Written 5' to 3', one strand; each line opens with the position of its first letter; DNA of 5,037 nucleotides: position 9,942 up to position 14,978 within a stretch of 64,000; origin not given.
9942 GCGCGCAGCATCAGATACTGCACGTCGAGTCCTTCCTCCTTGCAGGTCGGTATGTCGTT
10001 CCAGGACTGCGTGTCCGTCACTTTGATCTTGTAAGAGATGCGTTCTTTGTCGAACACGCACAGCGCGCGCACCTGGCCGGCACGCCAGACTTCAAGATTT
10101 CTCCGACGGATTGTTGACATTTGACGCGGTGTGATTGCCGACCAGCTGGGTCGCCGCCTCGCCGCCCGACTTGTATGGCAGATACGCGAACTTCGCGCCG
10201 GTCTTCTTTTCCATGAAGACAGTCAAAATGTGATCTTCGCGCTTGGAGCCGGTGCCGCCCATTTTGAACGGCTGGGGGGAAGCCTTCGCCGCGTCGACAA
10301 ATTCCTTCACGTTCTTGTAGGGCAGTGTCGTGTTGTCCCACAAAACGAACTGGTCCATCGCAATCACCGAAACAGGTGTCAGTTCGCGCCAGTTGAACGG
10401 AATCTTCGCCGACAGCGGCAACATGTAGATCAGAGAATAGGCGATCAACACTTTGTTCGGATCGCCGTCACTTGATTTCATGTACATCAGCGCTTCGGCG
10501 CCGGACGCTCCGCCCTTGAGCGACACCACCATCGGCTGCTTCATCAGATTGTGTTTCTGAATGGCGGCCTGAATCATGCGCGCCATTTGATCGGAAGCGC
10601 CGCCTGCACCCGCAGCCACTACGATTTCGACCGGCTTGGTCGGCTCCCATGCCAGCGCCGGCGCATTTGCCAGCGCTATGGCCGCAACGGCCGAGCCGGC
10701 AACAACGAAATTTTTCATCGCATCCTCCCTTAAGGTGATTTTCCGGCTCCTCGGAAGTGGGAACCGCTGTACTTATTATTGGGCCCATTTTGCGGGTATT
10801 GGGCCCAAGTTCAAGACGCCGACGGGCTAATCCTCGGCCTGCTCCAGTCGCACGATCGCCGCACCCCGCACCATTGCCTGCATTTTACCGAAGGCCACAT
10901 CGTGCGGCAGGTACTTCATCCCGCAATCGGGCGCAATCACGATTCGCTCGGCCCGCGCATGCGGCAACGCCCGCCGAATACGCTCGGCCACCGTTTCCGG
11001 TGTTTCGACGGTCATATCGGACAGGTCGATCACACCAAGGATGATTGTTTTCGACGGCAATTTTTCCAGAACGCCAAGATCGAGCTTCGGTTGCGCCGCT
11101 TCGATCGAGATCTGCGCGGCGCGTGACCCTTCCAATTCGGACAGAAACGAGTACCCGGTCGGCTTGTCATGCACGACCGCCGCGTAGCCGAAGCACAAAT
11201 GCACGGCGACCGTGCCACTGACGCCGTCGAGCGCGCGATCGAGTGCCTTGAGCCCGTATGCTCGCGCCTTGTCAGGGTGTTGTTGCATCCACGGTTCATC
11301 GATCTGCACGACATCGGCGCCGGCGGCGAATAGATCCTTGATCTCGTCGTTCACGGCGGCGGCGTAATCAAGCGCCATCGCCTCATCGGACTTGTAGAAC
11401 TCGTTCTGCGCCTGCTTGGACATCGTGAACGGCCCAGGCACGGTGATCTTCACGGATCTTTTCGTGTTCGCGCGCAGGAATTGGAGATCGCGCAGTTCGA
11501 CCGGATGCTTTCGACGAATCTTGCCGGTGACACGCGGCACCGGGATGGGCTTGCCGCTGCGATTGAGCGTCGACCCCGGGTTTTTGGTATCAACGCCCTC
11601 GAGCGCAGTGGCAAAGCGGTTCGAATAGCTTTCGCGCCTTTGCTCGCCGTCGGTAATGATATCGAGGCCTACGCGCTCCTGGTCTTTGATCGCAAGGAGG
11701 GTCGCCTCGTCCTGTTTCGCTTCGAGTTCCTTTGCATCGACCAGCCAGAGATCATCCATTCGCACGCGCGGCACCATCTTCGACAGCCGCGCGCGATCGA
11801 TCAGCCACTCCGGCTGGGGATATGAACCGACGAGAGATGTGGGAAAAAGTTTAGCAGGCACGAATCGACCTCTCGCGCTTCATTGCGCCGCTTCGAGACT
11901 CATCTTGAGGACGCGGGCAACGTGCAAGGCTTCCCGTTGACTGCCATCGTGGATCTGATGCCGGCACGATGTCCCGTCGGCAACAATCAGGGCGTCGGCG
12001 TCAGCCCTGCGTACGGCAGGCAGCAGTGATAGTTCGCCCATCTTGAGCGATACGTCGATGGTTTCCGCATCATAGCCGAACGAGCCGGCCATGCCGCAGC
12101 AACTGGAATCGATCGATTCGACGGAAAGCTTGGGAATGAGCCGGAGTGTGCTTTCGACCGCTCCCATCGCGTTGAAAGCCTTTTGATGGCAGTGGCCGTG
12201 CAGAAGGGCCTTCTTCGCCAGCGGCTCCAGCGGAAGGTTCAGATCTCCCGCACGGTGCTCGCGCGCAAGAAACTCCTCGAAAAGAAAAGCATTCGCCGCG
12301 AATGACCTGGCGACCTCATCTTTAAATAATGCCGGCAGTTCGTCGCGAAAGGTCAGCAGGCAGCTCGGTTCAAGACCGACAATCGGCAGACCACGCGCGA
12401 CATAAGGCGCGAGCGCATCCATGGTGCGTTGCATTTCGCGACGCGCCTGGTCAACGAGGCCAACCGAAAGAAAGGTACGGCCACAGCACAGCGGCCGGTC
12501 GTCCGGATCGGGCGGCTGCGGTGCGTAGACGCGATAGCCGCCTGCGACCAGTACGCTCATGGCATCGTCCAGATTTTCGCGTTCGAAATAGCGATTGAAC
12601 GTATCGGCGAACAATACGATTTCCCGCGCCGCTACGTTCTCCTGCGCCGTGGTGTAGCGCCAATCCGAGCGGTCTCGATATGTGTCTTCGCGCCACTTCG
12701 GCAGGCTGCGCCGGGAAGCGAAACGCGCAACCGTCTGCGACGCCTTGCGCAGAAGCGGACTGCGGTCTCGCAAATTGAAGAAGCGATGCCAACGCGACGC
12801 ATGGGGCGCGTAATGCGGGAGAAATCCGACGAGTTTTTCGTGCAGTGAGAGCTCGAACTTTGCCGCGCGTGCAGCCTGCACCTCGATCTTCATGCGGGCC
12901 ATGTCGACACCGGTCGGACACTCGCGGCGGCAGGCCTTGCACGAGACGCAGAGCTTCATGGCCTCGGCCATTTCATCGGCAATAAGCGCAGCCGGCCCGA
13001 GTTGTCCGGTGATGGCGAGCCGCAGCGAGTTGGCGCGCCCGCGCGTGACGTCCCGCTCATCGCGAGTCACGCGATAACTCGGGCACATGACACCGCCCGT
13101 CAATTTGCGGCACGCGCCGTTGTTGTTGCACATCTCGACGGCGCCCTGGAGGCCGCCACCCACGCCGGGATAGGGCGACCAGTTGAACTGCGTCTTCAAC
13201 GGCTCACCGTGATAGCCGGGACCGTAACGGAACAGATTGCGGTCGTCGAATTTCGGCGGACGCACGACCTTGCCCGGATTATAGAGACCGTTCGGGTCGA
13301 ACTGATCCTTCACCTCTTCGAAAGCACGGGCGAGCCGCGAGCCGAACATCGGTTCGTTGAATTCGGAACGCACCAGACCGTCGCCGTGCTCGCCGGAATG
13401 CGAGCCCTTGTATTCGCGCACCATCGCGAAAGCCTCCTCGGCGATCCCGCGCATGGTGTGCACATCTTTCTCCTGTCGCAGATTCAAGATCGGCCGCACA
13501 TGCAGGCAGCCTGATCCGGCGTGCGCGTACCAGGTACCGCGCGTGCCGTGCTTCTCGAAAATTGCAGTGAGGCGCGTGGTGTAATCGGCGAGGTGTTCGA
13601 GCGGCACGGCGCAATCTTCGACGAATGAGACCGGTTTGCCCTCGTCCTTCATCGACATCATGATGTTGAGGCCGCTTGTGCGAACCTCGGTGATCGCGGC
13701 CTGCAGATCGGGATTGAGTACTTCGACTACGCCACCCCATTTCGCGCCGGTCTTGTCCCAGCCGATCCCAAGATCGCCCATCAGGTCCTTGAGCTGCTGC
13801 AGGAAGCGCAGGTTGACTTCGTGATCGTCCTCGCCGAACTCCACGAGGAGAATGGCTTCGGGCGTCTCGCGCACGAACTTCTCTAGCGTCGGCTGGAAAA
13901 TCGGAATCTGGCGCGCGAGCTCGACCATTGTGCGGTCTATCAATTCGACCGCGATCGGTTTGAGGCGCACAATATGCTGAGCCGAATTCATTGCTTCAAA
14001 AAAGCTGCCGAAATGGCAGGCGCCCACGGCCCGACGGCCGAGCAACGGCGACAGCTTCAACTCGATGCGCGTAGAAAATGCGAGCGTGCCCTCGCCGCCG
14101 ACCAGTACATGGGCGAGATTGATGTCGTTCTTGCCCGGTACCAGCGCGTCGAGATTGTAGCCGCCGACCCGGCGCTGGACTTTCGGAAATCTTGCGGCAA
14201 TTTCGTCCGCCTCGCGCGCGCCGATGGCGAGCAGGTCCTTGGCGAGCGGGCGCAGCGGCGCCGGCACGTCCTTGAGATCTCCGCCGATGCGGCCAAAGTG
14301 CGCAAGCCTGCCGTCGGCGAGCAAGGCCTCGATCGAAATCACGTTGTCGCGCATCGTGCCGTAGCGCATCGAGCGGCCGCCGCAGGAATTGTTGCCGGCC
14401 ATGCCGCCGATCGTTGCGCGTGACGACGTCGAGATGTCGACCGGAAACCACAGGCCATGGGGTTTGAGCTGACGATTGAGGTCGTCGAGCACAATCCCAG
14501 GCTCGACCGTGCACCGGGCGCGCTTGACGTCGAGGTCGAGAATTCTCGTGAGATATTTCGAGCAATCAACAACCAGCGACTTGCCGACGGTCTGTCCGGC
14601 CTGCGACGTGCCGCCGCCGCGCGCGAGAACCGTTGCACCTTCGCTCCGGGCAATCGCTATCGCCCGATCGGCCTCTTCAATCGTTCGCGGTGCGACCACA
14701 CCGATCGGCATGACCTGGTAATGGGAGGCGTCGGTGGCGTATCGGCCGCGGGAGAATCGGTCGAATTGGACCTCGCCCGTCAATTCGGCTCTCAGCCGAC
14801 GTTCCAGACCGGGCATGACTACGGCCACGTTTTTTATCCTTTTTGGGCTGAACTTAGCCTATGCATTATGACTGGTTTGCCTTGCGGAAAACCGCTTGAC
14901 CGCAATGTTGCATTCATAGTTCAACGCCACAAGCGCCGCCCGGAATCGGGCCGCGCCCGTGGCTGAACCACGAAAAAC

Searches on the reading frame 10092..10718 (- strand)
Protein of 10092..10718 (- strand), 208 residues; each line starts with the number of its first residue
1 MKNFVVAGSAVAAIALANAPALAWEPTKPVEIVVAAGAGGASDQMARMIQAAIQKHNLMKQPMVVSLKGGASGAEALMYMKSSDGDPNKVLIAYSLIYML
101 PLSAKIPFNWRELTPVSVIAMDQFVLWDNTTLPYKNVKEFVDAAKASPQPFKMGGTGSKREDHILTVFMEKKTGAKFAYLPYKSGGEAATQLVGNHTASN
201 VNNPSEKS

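Call 50: search_protein_families(library=ncbifam, proteins=[window:10092-10718:-], max_evalue=1e-10)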
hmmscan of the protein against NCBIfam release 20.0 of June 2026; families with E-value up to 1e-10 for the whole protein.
window:10092-10718:- (208 aa): 0 families

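Call 82: search_protein_families(library=pfam, proteins=[window:10092-10718:-], max_evalue=0.00001)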
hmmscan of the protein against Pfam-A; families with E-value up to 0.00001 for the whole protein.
window:10092-10718:- (208 aa): 1 family
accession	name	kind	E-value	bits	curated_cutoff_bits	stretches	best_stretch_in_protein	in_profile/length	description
PF03401.19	TctC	-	5.6e-20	72.4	27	1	46-201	2-157/274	Tripartite tricarboxylate transporter family receptor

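Call 85: search_dna_similar(query=window:10101-10718:-, collection=plasmids, mode=protein, max_rows=5)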
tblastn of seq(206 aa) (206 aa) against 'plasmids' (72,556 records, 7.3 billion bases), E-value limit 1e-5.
In 1 record(s) the limit of 40 matching pieces per record was reached: places in those records are undercounted.
Records with a match: 348; places in all: 980; records where one place covers at least 80% of the query: 297.
Best place of each record, by identity: 60-80% 3; <60% 345.
By first word of the organism name: Sinorhizobium 92; Cupriavidus 24; Rhizobium 21; Roseomonas 18; Paracoccus 15; Agrobacterium 15; Azospirillum 12; Variovorax 12; Ensifer 10; Shinella 7; and 64 more.
By predicted mobility (MOB-suite, as given by PLSDB): non-mobilizable 202; mobilizable 80; conjugative 66.
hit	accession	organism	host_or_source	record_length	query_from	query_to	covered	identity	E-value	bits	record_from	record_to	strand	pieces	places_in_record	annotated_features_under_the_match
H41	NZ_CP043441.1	Cupriavidus campinensis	cell culture,soil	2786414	24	206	89%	61.2%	1e-67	230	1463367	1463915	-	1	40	none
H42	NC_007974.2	Cupriavidus metallidurans CH34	-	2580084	24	206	89%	60.1%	8e-67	228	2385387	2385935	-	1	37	none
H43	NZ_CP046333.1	Cupriavidus metallidurans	sedimentation pond in a zinc factory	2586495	24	206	89%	60.1%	8e-67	228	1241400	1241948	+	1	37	none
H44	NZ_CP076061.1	Cupriavidus sp. EM10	Pure-cultured cell,sewage water sludge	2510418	24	206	89%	59.6%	3e-66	227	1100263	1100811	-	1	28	none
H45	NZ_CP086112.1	Skermanella rosea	single cell,hydrocarbon-contaminated ...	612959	24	206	89%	54.9%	2e-60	210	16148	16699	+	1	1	tripartite tricarboxylate transporter substrate-binding protein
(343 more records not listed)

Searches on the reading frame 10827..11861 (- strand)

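Call 50: search_protein_families(library=ncbifam, proteins=[window:10827-11861:-], max_evalue=1e-10)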
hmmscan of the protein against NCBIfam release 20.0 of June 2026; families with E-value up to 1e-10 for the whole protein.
window:10827-11861:- (344 aa): 8 families
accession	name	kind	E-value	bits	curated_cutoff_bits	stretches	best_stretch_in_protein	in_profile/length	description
NF006589.0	PRK09121.1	equivalog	7e-73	245.6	392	1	4-340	3-339/342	methionine synthase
NF003317.0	PRK04326.1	equivalog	4.7e-69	233.1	406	1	4-341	7-326/340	methionine synthase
NF002119.0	PRK00957.1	equivalog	2.3e-35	122.3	258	1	45-334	29-301/306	methionine synthase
NF003556.0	PRK05222.1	equivalog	4.1e-29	102.1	541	1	5-340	419-747/750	5-methyltetrahydropteroyltriglutamate--homocysteine S-methyltransferase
TIGR01371.1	met_syn_B12ind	equivalog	2.1e-27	96.5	929.95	1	5-338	425-752/754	5-methyltetrahydropteroyltriglutamate--homocysteine S-methyltransferase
NF002272.0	PRK01207.1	equivalog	8.9e-25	87.6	399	1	47-332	32-334/343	methionine synthase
NF005085.0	PRK06520.1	subfamily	1.1e-16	61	313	1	41-190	34-192/368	5-methyltetrahydropteroyltriglutamate--homocysteine S-methyltransferase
NF004875.0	PRK06233.1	equivalog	5.3e-14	51.8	576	0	9-189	13-193/373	vitamin B12 independent methionine synthase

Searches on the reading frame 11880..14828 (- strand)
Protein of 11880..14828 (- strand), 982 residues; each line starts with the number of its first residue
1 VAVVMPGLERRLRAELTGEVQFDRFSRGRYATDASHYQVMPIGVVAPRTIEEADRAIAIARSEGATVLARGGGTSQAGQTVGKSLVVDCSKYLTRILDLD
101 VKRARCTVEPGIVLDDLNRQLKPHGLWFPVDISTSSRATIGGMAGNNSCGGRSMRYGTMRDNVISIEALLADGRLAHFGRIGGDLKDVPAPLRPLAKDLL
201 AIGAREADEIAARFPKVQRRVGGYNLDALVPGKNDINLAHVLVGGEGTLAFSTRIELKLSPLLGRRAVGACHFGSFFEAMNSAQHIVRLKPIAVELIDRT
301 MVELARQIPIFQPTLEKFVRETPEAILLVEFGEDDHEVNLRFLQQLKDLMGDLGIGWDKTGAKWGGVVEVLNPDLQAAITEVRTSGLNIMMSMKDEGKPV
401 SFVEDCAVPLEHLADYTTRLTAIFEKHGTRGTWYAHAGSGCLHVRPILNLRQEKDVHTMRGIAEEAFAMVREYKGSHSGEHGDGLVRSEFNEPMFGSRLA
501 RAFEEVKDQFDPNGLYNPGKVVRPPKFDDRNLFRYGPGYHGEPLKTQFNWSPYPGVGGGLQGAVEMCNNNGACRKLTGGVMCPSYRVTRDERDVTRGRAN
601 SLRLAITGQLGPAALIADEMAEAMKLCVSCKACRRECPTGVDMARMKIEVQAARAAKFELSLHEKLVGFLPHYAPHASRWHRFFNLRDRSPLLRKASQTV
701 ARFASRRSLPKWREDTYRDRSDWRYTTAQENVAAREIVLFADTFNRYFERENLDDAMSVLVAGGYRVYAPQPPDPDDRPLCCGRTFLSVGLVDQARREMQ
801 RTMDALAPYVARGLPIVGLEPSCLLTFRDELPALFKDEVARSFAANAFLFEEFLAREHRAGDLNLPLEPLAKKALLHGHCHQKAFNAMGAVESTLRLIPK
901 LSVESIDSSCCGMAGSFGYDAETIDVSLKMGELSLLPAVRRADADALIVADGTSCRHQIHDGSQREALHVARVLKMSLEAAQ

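Call 50: search_protein_families(library=ncbifam, proteins=[window:11880-14828:-], max_evalue=1e-10)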
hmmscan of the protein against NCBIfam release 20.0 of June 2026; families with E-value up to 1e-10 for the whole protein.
window:11880-14828:- (982 aa): 9 families
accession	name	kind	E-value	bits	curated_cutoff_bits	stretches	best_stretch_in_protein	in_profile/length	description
NF049975.1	2HglutDHaseYdiJ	equivalog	6.2e-154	514.2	1350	2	13-603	24-615/1018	D-2-hydroxyglutarate dehydrogenase YdiJ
NF008369.0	PRK11168.1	equivalog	1.2e-52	179.2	278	1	619-979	52-400/401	anaerobic glycerol-3-phosphate dehydrogenase subunit C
TIGR00387.1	glcD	equivalog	1.7e-52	178.6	567.9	2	234-520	145-413/413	glycolate oxidase subunit GlcD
TIGR03379.1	glycerol3P_GlpC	equivalog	4e-34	118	279.9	1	620-978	47-396/397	anaerobic glycerol-3-phosphate dehydrogenase subunit GlpC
NF045670.1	quin_L_LdhH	equivalog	9.2e-25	87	800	1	618-970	347-696/706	L-lactate dehydrogenase (quinone) large subunit LdhH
NF008408.0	PRK11230.1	equivalog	5.1e-24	84.6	897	1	34-179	49-195/499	glycolate oxidase subunit GlcD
NF053785.1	DcplphribOxDprE1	equivalog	5.6e-14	52.2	500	1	44-178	18-150/449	decaprenylphosphoryl-beta-D-ribose oxidase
NF008434.0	PRK11274.1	equivalog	1.5e-13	50.5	333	1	580-978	33-407/409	glycolate oxidase subunit GlcF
TIGR01678.1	FAD_lactone_ox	subfamily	1.8e-11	43.6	396.8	0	33-177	7-148/438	sugar 1,4-lactone oxidase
